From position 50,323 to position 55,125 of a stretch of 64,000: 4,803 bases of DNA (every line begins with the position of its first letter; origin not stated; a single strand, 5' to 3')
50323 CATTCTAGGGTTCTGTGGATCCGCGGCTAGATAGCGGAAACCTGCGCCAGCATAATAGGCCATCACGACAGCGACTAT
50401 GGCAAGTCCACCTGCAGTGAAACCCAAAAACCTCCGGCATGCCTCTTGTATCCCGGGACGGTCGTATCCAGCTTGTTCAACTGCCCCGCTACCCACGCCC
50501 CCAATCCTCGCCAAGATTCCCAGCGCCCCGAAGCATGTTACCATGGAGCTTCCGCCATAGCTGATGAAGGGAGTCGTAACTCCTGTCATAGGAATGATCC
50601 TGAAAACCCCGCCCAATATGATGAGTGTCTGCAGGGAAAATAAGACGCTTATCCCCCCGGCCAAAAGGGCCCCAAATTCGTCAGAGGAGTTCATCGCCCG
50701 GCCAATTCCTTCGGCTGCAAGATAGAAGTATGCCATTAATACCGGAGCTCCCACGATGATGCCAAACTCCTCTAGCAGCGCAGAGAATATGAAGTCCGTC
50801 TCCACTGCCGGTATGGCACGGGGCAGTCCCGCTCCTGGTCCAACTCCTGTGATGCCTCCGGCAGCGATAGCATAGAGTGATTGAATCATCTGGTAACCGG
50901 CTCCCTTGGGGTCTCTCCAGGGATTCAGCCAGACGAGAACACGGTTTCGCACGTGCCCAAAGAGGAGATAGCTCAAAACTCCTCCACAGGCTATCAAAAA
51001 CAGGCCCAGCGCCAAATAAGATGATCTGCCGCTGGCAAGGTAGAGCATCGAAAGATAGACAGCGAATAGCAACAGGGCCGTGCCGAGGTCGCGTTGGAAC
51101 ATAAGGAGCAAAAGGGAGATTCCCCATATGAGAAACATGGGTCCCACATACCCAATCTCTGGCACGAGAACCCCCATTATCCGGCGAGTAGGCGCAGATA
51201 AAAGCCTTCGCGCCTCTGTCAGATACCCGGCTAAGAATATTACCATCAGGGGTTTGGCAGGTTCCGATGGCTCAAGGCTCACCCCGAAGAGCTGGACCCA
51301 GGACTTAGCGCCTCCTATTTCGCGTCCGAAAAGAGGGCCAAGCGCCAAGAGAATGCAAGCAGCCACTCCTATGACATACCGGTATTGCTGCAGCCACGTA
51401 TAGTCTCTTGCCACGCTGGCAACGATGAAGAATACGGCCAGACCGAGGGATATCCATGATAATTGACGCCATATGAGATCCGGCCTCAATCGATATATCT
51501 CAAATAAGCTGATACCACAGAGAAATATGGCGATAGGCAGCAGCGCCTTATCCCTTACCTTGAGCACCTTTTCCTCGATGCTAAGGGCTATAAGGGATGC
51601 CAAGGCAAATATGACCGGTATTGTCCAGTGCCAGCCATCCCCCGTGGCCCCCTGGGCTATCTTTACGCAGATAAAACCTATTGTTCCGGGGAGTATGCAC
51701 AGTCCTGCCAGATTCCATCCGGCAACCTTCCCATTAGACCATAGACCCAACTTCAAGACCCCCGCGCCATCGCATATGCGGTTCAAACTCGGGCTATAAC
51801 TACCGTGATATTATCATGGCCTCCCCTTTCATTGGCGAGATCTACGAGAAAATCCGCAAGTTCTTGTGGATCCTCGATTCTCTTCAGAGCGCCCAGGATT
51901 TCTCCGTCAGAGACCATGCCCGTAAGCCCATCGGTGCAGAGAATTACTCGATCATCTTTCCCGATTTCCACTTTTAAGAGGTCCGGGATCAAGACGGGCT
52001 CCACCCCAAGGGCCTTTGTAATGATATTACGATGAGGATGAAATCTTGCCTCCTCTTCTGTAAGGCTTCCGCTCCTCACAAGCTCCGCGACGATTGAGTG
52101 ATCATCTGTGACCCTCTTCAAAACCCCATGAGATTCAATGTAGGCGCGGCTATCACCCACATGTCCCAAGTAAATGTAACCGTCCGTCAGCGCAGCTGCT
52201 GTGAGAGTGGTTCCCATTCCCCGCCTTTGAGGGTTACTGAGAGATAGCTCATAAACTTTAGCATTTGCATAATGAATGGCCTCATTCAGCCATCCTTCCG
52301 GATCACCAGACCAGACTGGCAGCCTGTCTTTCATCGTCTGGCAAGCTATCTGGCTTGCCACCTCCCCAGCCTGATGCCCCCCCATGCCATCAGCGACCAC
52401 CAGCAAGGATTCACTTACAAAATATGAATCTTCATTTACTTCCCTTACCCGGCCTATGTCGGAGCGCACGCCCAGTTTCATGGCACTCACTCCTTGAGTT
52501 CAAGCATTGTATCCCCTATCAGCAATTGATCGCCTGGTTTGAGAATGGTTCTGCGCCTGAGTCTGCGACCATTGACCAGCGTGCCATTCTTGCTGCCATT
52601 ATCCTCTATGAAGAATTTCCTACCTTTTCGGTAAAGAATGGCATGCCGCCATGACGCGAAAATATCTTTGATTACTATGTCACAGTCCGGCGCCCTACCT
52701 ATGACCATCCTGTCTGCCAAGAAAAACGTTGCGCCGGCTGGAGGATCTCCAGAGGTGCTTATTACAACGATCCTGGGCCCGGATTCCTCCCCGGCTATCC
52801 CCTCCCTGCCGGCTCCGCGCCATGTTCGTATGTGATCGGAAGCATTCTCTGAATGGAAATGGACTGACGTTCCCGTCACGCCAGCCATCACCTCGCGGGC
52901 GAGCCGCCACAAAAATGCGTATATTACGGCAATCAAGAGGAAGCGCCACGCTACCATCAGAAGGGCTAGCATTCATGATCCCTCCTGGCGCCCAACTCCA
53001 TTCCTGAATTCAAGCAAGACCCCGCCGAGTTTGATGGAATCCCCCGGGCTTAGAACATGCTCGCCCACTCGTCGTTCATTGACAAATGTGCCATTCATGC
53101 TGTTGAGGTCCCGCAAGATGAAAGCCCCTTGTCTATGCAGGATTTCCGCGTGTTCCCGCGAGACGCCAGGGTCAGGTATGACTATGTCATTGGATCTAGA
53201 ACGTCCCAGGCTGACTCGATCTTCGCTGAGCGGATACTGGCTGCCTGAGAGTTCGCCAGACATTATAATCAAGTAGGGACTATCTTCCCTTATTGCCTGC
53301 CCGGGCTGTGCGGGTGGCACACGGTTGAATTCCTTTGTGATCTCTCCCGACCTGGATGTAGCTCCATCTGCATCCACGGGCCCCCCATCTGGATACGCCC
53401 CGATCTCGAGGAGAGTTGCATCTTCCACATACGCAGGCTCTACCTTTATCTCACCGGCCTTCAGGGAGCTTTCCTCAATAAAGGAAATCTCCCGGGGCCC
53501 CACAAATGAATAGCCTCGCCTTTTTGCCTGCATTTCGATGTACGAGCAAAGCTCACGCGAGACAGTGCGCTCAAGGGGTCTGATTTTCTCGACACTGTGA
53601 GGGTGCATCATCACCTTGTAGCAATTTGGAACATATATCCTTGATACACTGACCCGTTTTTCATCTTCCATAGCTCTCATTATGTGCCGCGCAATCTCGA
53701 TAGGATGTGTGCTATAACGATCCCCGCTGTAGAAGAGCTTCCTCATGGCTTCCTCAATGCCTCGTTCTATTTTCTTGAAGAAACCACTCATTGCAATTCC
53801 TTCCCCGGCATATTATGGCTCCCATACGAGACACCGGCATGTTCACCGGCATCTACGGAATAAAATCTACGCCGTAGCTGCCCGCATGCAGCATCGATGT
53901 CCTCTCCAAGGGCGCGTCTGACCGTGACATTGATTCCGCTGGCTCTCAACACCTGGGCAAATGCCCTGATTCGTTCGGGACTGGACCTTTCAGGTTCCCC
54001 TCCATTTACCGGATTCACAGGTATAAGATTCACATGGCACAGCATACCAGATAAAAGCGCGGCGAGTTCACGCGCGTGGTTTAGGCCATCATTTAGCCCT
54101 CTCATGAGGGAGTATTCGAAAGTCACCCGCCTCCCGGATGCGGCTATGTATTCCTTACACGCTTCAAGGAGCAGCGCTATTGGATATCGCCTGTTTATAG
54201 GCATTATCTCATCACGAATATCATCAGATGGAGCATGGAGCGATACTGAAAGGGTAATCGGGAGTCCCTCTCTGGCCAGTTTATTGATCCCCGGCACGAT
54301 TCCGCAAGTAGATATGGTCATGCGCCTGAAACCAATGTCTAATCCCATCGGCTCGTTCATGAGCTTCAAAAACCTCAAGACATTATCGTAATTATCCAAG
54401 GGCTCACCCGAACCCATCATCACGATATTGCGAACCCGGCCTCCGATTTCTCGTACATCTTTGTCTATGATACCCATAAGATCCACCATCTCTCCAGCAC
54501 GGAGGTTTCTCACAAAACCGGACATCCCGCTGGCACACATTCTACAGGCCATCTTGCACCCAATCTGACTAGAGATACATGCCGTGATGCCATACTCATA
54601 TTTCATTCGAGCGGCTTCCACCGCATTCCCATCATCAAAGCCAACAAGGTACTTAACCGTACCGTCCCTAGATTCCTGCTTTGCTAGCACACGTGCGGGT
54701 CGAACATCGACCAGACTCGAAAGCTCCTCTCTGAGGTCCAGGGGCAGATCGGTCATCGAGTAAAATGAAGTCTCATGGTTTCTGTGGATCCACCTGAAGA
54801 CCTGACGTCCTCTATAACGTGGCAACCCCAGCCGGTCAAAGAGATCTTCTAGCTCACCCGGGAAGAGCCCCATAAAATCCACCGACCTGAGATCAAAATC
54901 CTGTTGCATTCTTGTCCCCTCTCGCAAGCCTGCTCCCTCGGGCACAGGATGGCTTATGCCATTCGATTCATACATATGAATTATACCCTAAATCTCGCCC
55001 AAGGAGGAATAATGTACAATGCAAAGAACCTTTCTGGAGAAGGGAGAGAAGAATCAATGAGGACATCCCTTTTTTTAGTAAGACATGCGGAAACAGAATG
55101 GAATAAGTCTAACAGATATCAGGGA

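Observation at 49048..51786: Natural single-ORF fusion of a SEDS glycosyltransferase and its cognate class-B PBP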

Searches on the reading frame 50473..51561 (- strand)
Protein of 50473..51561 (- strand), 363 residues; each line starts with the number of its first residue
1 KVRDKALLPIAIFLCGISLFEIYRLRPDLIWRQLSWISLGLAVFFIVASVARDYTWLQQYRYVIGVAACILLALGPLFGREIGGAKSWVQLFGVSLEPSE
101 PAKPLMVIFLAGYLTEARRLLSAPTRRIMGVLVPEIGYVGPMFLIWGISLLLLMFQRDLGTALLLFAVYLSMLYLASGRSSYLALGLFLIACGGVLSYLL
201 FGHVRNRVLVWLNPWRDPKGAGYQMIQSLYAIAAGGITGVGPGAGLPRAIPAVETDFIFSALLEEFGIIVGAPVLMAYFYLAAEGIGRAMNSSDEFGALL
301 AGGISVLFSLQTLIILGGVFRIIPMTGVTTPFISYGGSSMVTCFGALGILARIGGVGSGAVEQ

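Call 37: search_solved_structures(query=window:50473-51561:-, max_evalue=1e-15, show_alignments=4)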
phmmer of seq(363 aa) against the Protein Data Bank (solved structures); distinct sequences matched with E-value up to 1e-15: 7.
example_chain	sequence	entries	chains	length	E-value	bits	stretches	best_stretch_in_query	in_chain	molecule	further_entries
25hr_A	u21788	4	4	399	2.2e-31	113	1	29-353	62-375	Probable peptidoglycan glycosyltransferase FtsW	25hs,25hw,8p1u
8bh1_A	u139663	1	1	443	3.2e-31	112.4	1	29-353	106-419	Probable peptidoglycan glycosyltransferase FtsW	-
8tj3_B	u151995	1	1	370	1.2e-30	110.5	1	29-352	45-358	Peptidoglycan glycosyltransferase MrdB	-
6bar_A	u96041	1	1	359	4.3e-28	102.1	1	25-351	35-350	Rod shape determining protein RodA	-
6pl5_A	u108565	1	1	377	5.1e-28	101.9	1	25-351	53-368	Peptidoglycan glycosyltransferase RodA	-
6bas_A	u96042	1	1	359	8.6e-27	97.8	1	25-351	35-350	Peptidoglycan glycosyltransferase RodA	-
6pl6_A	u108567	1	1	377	1e-26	97.6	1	25-351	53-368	Peptidoglycan glycosyltransferase RodA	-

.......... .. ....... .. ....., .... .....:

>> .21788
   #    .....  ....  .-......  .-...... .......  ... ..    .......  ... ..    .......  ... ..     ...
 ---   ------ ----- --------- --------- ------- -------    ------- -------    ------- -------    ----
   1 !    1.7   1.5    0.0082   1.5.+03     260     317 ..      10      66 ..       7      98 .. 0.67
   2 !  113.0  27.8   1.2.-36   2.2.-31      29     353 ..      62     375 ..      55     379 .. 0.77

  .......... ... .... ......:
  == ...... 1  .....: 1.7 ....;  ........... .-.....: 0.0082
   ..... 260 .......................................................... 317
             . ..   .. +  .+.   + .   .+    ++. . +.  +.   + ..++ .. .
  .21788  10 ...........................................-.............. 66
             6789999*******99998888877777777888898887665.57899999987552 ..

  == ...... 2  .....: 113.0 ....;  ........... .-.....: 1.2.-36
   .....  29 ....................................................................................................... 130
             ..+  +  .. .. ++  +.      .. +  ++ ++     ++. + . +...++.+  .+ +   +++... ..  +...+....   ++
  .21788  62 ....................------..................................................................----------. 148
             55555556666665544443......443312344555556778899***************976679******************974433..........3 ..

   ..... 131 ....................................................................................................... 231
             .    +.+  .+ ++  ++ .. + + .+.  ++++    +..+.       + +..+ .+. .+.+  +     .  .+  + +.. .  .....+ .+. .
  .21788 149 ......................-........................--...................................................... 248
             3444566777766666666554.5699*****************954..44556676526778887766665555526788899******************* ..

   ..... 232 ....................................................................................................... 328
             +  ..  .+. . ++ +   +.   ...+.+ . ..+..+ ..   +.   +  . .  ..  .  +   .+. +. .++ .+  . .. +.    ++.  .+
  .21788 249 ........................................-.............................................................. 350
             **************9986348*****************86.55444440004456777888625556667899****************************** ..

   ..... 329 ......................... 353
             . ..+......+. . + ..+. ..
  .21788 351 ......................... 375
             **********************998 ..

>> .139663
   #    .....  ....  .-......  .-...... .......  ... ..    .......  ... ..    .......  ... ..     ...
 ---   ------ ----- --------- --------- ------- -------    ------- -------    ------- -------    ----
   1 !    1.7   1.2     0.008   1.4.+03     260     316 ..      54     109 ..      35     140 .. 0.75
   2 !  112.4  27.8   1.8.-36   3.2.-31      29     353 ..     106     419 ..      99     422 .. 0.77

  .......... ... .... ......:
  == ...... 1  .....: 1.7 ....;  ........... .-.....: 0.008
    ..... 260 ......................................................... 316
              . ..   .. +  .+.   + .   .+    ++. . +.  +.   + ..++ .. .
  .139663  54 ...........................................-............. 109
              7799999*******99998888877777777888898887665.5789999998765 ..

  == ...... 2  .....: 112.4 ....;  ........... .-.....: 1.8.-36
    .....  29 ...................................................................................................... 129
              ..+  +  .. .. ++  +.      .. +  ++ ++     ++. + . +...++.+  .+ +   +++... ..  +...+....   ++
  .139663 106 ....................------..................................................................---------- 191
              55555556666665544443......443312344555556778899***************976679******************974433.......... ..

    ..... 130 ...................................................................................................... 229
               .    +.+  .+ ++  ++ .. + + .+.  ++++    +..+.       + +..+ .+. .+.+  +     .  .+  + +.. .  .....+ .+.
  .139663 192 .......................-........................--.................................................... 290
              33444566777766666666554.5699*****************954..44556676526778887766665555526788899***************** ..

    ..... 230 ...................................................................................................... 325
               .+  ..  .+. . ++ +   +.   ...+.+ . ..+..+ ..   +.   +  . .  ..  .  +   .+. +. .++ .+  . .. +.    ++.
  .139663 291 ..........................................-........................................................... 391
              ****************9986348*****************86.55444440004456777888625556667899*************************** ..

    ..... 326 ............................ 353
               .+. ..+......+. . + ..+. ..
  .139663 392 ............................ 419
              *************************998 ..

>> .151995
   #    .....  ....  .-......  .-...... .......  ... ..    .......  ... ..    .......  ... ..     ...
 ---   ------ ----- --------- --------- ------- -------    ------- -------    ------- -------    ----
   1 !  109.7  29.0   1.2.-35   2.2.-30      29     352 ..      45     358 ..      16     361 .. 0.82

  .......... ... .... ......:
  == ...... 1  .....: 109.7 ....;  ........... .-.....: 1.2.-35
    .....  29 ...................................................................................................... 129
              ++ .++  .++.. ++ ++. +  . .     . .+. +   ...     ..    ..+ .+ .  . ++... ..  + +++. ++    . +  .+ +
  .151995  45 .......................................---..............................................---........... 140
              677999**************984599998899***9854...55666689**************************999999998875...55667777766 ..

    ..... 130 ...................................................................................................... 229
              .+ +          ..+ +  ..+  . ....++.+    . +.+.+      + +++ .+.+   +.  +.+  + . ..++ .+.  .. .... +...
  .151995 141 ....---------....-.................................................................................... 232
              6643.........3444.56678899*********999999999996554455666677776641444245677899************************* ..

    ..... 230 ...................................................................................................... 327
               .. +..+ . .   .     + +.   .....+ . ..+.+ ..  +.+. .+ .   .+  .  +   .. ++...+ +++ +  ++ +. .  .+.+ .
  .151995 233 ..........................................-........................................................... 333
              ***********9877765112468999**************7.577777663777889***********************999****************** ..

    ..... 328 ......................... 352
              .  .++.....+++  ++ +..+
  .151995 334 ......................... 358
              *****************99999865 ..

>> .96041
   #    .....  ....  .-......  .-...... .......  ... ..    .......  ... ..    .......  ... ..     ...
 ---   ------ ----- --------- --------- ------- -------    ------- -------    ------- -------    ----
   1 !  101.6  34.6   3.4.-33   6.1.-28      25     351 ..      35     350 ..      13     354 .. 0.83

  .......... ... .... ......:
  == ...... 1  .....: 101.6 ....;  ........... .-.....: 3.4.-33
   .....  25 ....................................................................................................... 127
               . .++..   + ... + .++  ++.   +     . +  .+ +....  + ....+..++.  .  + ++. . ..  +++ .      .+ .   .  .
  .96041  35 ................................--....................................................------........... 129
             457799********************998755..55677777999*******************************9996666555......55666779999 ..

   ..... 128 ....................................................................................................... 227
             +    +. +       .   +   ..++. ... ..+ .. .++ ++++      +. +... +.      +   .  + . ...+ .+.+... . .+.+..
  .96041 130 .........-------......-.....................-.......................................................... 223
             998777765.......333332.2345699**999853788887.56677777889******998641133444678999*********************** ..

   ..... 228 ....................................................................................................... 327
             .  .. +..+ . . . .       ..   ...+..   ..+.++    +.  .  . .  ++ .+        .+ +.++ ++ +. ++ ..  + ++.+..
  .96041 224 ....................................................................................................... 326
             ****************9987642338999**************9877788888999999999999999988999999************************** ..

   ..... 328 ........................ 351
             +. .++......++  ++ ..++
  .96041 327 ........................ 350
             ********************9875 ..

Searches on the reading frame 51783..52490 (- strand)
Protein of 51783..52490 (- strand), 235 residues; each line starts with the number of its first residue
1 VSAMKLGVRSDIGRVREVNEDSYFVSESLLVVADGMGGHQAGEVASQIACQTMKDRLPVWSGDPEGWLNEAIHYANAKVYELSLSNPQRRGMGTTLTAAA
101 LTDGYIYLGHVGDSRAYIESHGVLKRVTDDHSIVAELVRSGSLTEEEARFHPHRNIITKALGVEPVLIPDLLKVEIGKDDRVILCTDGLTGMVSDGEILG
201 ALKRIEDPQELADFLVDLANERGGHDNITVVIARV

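Call 10: search_protein_families(library=pfam, proteins=[window:51783-52490:-], max_evalue=0.001)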
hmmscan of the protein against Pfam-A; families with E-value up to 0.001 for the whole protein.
window:51783-52490:- (235 aa): 3 families
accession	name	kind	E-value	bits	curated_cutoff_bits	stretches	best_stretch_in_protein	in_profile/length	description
PF13672.11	PP2C_2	-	7.2e-18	65.3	24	1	17-197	10-182/209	Protein phosphatase 2C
PF00481.26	PP2C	-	3.3e-15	56.9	20.3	2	25-133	32-142/255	Protein phosphatase 2C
PF07228.17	SpoIIE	-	2.5e-06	28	25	1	160-235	104-191/192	Stage II sporulation protein E (SpoIIE)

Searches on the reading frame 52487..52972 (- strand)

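Call 10: search_protein_families(library=pfam, proteins=[window:52487-52972:-], max_evalue=0.001)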
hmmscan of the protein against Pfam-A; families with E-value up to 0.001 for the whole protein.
window:52487-52972:- (161 aa): 2 families
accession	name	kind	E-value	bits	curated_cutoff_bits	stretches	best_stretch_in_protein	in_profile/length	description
PF00498.31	FHA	-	9.3e-22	77.7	20.7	1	90-153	2-67/67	FHA domain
PF16697.10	Yop-YscD_cpl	-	4.1e-16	59.5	33.2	1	80-160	9-91/94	Inner membrane component of T3SS, cytoplasmic domain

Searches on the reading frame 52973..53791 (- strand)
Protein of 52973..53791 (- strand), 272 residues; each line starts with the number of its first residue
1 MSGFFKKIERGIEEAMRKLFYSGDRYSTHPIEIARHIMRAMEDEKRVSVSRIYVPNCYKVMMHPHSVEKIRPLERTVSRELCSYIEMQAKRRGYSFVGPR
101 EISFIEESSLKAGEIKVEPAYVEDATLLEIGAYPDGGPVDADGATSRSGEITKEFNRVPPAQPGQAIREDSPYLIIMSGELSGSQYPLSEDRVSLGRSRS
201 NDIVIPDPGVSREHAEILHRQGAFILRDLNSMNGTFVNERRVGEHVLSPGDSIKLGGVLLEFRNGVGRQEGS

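Call 10: search_protein_families(library=pfam, proteins=[window:52973-53791:-], max_evalue=0.001)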
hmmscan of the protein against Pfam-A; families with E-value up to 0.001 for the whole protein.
window:52973-53791:- (272 aa): 3 families
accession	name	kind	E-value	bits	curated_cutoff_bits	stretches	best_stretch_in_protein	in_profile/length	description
PF12401.13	FhaA_N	-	7.6e-27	94.5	25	1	5-118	1-115/115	FhaA, N-terminal domain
PF00498.31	FHA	-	2.1e-22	79.8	20.7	1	193-256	1-67/67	FHA domain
PF16697.10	Yop-YscD_cpl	-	3.1e-17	63.1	33.2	1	176-263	2-91/94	Inner membrane component of T3SS, cytoplasmic domain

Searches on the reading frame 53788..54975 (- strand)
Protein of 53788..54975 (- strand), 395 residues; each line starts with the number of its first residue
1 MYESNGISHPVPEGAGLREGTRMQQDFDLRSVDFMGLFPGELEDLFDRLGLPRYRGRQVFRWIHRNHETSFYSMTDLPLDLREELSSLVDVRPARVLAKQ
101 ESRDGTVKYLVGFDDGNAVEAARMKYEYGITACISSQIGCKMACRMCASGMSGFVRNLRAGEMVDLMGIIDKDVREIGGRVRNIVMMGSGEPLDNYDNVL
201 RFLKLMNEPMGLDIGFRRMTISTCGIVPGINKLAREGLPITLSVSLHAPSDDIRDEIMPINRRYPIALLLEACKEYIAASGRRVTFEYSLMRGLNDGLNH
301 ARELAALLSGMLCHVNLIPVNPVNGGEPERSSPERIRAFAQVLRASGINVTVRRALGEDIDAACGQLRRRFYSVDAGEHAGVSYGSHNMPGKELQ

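Call 10: search_protein_families(library=pfam, proteins=[window:53788-54975:-], max_evalue=0.001)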
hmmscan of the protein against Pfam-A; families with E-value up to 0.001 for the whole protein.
window:53788-54975:- (395 aa): 2 families
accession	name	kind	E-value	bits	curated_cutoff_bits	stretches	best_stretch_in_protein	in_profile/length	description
PF04055.27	Radical_SAM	-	9.3e-16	58.9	29.5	1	135-297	2-157/166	Radical SAM superfamily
PF21016.3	RlmN_N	-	5.7e-13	48.8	24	1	33-89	2-58/60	Ribosomal RNA large subunit methyltransferase N-terminal domain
